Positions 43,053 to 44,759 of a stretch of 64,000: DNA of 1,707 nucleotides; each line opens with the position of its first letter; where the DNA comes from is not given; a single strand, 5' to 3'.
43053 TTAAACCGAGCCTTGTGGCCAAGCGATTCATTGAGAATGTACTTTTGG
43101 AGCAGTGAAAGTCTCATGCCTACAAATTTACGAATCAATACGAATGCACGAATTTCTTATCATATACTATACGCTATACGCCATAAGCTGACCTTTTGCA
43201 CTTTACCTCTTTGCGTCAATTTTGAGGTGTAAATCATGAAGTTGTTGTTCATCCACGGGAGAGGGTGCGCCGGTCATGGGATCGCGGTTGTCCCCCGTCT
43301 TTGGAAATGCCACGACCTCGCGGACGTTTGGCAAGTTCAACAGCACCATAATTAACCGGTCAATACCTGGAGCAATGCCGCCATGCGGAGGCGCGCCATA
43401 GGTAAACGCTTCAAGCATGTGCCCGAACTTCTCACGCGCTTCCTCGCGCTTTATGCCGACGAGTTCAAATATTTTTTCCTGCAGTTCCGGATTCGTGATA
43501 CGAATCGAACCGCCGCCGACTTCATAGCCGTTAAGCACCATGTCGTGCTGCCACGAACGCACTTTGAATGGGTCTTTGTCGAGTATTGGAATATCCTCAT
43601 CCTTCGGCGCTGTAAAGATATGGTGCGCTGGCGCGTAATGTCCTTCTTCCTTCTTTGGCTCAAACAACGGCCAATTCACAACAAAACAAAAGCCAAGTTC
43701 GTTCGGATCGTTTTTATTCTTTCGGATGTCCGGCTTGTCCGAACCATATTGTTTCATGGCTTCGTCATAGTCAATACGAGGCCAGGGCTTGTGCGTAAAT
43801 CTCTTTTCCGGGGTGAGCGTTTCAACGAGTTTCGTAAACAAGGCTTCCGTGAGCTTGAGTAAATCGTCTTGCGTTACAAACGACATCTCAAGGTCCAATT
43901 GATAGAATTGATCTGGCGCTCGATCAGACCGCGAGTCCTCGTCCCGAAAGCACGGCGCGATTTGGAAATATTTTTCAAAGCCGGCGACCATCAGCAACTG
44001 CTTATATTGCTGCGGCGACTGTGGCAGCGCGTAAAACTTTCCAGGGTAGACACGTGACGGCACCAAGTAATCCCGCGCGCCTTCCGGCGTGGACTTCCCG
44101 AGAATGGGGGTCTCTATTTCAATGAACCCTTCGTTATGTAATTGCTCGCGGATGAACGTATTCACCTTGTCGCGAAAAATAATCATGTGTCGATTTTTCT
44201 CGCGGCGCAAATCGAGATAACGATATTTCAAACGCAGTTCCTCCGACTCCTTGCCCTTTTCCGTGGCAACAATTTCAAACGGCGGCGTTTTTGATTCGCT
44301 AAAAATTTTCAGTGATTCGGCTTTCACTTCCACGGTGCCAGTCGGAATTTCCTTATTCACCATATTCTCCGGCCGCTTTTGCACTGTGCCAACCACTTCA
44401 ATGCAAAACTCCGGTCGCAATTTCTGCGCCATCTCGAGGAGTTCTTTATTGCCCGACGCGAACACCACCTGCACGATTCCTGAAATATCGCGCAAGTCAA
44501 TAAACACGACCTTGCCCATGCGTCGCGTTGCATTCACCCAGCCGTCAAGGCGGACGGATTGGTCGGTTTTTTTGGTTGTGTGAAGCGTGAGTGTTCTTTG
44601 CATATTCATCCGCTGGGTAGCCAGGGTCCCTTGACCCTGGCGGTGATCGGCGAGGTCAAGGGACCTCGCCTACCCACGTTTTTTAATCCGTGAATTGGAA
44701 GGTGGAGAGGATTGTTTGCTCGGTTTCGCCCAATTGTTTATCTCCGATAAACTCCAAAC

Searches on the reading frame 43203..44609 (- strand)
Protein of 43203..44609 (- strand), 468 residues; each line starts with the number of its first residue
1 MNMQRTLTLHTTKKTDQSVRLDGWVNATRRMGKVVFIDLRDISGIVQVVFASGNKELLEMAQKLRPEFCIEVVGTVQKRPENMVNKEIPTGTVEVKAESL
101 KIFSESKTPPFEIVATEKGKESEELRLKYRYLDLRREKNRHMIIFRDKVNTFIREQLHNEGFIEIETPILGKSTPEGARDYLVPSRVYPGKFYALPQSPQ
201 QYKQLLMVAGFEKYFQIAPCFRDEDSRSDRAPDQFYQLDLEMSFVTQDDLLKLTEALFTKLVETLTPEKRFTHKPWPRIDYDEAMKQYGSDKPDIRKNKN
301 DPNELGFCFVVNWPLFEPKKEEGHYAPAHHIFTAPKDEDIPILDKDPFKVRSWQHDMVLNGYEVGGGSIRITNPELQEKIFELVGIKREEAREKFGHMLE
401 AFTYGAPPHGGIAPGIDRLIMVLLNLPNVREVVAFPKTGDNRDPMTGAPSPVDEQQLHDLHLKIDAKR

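Call 10: search_protein_families(library=pfam, proteins=[window:43203-44609:-])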
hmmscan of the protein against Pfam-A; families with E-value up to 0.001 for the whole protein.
window:43203-44609:- (468 aa): 2 families
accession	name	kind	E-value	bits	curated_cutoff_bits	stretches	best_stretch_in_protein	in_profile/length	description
PF00152.25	tRNA-synt_2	-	2.5e-115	385.2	25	1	122-438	1-307/308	tRNA synthetases class II (D, K and N)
PF01336.31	tRNA_anti-codon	-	4.4e-16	59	27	1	19-102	1-74/75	OB-fold nucleic acid binding domain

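Call 32: find_homologous_proteins(query=window:43203-44609:-, max_evalue=1e-50)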
Query window:43203-44609:- (468 aa): 8000 proteins with E <= 1e-50 among 8000 candidates; the best 120 are listed.
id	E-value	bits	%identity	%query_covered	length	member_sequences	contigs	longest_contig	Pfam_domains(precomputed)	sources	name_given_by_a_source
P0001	0.0e+0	1073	100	100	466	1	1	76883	PF01336.32,PF00152.26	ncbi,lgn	-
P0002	6.0e-242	822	76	99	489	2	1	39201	PF01336.32,PF00152.26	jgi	-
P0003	6.5e-238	808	74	100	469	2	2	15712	PF01336.32,PF00152.26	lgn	-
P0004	3.7e-236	802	74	99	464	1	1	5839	PF01336.32,PF00152.26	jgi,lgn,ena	-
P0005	2.1e-234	797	72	99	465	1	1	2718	PF01336.32,PF00152.26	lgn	-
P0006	5.4e-234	795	72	99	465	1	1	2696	PF01336.32,PF00152.26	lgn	-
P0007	1.5e-232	791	72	100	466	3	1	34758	PF01336.32,PF00152.26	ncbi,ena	-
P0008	3.7e-232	789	71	99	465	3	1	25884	PF01336.32,PF00152.26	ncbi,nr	ncbi:aspartate--tRNA ligase [Patescibacteria group bacterium]|nr:aspartate--tRNA ligase [Patescibact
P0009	1.2e-230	784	72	99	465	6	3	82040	PF01336.32,PF00152.26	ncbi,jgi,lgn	-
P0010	1.5e-229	781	72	99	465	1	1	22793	PF01336.32,PF00152.26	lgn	-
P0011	2.1e-229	780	71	100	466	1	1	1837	PF01336.32,PF00152.26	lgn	-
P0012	3.7e-229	779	71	99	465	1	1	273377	PF01336.32,PF00152.26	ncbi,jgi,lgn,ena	ncbi:MAG: amino acid--tRNA ligase-related protein [Patescibacteria group bacterium]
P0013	5.7e-229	779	70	99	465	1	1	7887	PF01336.32,PF00152.26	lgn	-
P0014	5.9e-229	779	70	100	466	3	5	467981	PF01336.32,PF00152.26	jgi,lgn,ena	jgi:aspartyl-tRNA synthetase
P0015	6.7e-229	779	70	100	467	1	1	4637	PF01336.32,PF00152.26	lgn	-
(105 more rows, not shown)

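Call 38: find_related_loci(query=window:43203-44609:-, collection=metagenome_contigs, flank=10000)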
Query window:43203-44609:- (468 aa) in metagenome_contigs; peptide patterns used: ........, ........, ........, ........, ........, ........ (x = any residue, [..] = any of these).
600 stretches matched a pattern (row limit reached: there are more); 573 encode a relative of the query (tblastn E <= 1e-3); the best 80 are kept; 80 distinct loci.
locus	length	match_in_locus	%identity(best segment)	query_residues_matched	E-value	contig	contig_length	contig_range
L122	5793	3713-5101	74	3-465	0e+0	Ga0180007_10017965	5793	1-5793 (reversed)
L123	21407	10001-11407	60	3-465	0e+0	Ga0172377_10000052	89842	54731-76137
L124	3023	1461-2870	59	3-467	0e+0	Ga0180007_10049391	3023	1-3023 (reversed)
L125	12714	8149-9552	56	2-464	0e+0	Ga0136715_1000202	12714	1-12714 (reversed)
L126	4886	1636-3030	59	3-463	0e+0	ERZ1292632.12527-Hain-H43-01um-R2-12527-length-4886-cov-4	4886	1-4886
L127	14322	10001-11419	55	3-467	0e+0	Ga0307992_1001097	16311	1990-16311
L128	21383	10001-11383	58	1-464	0e+0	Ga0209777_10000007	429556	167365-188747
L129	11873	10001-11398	59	5-464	0e+0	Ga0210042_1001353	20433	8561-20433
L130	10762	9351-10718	58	3-464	0e+0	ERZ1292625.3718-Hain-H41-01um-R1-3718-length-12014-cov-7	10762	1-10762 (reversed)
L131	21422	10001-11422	57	1-464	7e-180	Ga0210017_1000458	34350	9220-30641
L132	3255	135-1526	58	2-467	0e+0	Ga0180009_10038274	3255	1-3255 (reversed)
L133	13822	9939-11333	57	1-467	6e-178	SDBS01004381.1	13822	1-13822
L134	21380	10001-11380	57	3-464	4e-177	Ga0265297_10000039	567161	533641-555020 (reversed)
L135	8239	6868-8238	57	3-464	3e-176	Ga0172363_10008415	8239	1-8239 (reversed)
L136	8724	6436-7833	58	2-468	5e-176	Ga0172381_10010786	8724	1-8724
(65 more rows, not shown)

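Call 54: find_encoding_contigs(protein=P0002, flank=10000, max_places=2)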
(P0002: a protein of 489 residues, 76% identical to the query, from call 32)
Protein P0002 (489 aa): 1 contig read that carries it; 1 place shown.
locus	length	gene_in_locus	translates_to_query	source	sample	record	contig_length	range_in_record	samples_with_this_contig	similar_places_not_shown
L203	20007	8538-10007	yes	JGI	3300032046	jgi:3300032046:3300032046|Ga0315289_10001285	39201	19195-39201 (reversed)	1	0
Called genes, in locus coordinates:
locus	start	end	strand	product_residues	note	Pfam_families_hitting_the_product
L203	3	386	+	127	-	?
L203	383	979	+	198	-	PF09997:DUF2238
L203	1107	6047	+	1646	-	PF00112:Peptidase_C1, PF01436:NHL, PF01436:NHL, PF17170:DUF5128, PF01436:NHL, PF17170:DUF5128, PF01436:NHL (weak), PF01436:NHL, +11 more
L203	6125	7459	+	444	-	PF01336:tRNA_anti-codon, PF00152:tRNA-synt_2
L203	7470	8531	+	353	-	-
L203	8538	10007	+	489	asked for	PF01336:tRNA_anti-codon, PF00152:tRNA-synt_2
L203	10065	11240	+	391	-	-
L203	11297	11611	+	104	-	-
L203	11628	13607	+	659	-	PF10092:DUF2330, PF13385:Laminin_G_3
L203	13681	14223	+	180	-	-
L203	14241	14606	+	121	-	-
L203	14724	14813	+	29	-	-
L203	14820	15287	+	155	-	PF04073:tRNA_edit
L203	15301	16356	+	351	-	PF01266:DAO (weak), PF13450:NAD_binding_8 (weak)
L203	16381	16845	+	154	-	PF04307:YdjM (weak)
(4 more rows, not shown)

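Call 55: find_encoding_contigs(protein=P0003, flank=10000, max_places=2)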
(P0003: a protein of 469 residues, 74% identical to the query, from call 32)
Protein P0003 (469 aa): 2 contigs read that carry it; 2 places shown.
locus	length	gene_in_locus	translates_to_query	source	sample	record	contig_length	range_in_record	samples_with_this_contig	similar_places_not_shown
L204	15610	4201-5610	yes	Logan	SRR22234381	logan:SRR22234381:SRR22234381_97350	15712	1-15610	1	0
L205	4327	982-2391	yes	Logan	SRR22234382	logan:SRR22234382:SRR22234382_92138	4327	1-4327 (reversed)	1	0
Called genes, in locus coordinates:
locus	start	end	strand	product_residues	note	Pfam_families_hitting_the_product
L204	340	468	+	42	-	-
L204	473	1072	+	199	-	PF09997:DUF2238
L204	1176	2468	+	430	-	PF01336:tRNA_anti-codon, PF00152:tRNA-synt_2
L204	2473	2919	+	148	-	-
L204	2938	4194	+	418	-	-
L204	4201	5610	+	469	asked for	PF01336:tRNA_anti-codon, PF00152:tRNA-synt_2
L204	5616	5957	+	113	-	PF18924:DUF5674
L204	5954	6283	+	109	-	-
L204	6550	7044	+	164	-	-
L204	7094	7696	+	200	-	-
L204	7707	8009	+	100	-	-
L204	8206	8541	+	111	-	-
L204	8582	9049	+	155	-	PF04073:tRNA_edit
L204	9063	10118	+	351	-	PF01266:DAO (weak), PF07992:Pyr_redox_2 (weak), PF13450:NAD_binding_8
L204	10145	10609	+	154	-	PF04307:YdjM (weak)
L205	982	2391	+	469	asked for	PF01336:tRNA_anti-codon, PF00152:tRNA-synt_2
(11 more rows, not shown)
